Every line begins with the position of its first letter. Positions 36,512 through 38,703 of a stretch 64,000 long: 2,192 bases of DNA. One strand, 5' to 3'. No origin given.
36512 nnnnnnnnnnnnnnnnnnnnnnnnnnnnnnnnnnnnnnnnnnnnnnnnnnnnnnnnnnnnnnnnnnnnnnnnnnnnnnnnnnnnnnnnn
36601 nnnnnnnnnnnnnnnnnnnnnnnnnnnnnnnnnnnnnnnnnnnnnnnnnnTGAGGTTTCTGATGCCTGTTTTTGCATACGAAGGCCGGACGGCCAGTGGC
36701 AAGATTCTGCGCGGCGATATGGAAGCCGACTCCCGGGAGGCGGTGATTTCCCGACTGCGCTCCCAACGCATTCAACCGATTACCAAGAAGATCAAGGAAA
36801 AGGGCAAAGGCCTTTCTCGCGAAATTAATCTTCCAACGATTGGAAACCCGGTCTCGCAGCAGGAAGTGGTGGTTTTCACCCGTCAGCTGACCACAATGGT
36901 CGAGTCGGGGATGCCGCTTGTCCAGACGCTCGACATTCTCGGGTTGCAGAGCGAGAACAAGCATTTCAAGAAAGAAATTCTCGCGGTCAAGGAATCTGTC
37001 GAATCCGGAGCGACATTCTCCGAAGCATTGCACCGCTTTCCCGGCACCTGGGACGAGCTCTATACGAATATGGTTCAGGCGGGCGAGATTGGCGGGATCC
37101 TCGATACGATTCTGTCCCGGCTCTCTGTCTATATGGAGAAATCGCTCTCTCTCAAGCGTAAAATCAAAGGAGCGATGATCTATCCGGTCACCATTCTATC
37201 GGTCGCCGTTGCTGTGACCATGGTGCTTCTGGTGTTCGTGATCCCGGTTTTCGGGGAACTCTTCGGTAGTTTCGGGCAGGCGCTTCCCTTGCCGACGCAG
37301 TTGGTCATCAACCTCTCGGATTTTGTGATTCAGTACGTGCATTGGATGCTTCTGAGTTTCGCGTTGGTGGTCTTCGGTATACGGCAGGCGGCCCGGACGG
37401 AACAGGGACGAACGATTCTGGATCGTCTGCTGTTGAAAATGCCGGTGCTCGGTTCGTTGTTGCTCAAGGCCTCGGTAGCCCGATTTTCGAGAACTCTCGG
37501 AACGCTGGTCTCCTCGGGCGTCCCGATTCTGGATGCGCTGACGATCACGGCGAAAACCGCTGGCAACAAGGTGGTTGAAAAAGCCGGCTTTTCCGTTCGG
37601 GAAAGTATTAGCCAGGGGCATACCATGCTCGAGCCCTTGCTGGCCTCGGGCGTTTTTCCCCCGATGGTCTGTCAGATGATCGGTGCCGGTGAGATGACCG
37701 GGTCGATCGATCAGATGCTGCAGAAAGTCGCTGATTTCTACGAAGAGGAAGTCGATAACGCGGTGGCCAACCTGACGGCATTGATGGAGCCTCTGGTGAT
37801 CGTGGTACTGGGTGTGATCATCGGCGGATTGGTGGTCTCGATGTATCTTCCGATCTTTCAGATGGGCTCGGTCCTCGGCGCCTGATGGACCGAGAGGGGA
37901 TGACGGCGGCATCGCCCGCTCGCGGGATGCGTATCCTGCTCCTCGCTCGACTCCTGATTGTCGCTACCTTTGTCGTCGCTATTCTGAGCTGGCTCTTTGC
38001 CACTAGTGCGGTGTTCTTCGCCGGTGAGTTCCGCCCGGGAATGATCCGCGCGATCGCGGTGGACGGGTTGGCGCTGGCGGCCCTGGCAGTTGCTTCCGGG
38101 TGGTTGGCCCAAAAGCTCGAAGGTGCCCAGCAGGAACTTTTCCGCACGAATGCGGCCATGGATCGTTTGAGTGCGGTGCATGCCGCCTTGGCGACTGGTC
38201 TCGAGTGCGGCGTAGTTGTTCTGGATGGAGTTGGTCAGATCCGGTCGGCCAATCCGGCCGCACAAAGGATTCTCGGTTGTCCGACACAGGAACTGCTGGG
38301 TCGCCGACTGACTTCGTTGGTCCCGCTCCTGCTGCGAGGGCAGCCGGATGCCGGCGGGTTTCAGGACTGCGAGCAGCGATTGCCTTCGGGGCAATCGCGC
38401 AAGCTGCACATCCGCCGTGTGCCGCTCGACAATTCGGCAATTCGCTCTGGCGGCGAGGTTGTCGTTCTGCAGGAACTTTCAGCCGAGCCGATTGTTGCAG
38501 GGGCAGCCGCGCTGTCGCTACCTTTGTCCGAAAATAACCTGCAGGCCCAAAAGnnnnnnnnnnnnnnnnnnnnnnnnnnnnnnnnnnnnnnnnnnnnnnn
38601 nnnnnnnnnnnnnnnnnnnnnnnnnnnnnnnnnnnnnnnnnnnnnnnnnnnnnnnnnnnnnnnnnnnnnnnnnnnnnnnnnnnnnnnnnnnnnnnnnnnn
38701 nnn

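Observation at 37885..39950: One-component membrane PAS-sigma-54 activator replaces the PilS/PilR pair, with a textbook -24/-12 promoter in front of pilA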

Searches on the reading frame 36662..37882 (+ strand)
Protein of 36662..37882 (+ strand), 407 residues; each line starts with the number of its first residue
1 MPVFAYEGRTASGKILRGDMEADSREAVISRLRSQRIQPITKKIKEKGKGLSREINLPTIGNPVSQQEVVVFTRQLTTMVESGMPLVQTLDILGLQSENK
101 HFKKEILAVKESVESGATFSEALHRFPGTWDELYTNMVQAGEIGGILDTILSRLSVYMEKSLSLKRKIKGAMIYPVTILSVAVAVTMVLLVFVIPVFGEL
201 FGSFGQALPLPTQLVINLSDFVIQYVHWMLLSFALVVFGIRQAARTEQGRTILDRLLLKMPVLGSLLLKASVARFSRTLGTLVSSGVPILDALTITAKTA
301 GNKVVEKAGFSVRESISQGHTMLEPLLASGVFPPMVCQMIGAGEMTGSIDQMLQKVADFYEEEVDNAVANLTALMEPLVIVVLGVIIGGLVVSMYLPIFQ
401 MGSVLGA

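Call 5: search_protein_families(library=pfam, proteins=[window:36662-37882:+], max_evalue=0.01)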
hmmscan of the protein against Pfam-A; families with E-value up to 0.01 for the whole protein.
window:36662-37882:+ (407 aa): 1 family
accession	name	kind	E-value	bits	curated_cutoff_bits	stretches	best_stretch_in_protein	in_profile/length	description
PF00482.28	T2SSF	-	6.4e-66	220.4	25.2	2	72-195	1-125/125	Type II secretion system (T2SS), protein F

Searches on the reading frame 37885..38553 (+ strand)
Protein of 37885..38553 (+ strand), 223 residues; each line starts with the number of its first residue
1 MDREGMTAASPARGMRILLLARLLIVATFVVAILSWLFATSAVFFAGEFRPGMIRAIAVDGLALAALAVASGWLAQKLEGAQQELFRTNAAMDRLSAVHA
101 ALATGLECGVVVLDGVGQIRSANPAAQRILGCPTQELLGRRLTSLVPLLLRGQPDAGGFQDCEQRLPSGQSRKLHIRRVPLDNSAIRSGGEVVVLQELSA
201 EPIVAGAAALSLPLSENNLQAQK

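Call 55: find_related_loci(query=A6, collection=genome_contigs, flank=4000)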
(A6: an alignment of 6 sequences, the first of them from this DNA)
Query A6 (223 aa) in genome_contigs; peptide patterns used: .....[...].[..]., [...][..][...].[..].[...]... (x = any residue, [..] = any of these).
340 stretches matched a pattern; 83 encode a relative of the query (tblastn E <= 1e-3); the best 80 are kept; 80 distinct loci.
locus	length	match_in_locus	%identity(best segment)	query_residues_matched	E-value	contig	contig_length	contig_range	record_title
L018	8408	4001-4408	44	64-199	4e-28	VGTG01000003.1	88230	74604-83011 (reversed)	MAG: Deltaproteobacteria bacterium isolate K_DeepCast_65m_m2_035 K_DeepCast_65m_m2_035_Ga0194128_10000317, whole genome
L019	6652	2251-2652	41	68-199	2e-27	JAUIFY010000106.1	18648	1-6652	MAG: bacterium isolate Co_bin.122 NODE_16677_length_18648_cov_0.960747, whole genome shotgun sequence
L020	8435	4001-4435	41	57-199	3e-27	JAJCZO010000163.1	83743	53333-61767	MAG: Deltaproteobacteria bacterium isolate OFTM293 OFTM293_162, whole genome shotgun sequence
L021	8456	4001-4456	42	52-199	9e-27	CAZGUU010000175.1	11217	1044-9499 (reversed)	MAG TPA_asm: uncultured Enterobacteriaceae bacterium isolate binchicken_co16_326 genome assembly, contig: NODE_9759_leng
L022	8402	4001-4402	40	68-199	1e-26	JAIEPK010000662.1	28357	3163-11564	MAG: Candidatus Binatia bacterium isolate co.spades.DASTOOL.2.5kb_007 c_000000439995, whole genome shotgun sequence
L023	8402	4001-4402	40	68-199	7e-25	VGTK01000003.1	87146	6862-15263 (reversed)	MAG: Deltaproteobacteria bacterium isolate K_Offshore_80m_m2_211 K_Offshore_80m_m2_211_Ga0194132_10000421, whole genome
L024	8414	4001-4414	41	64-199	1e-24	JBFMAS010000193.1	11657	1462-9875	MAG: Thermodesulfobacteriota bacterium isolate MAG144 MAG144_193, whole genome shotgun sequence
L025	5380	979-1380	40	68-199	3e-24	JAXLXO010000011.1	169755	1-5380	MAG: Candidatus Binatia bacterium isolate STL-DESB3 C3.115.fa-11, whole genome shotgun sequence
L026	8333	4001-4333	38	98-199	6e-19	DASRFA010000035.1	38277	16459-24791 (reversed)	MAG TPA_asm: Candidatus Binatia bacterium isolate SMAG_U10020 k141_1566914, whole genome shotgun sequence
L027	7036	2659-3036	38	87-204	1e-16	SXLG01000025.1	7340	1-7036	MAG: Proteobacteria bacterium isolate F1-120-MAGs134 F1-120__c65150, whole genome shotgun sequence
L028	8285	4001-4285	35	109-199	3e-9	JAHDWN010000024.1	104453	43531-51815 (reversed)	MAG: Anaerolineae bacterium isolate CHL11 NODE_607_length_104453_cov_7.620079, whole genome shotgun sequence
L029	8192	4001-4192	47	82-144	2e-8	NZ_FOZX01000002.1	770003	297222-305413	Saccharopolyspora flava strain DSM 44771, whole genome shotgun sequence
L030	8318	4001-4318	30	33-164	4e-8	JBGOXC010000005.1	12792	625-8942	MAG: Dehalococcoidia bacterium isolate OBJ_0618_130150_76 k141_7980556_length_12792_cov_12.0050, whole genome shotgun se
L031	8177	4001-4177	49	82-139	1e-7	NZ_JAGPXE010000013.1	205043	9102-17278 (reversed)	Saccharopolyspora endophytica strain KCTC 19397 Saccharopolyspora_endophytica_contig_13, whole genome shotgun sequence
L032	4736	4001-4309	33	40-147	2e-7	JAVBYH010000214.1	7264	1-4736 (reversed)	MAG: Bacteroidota bacterium isolate GS28 4618, whole genome shotgun sequence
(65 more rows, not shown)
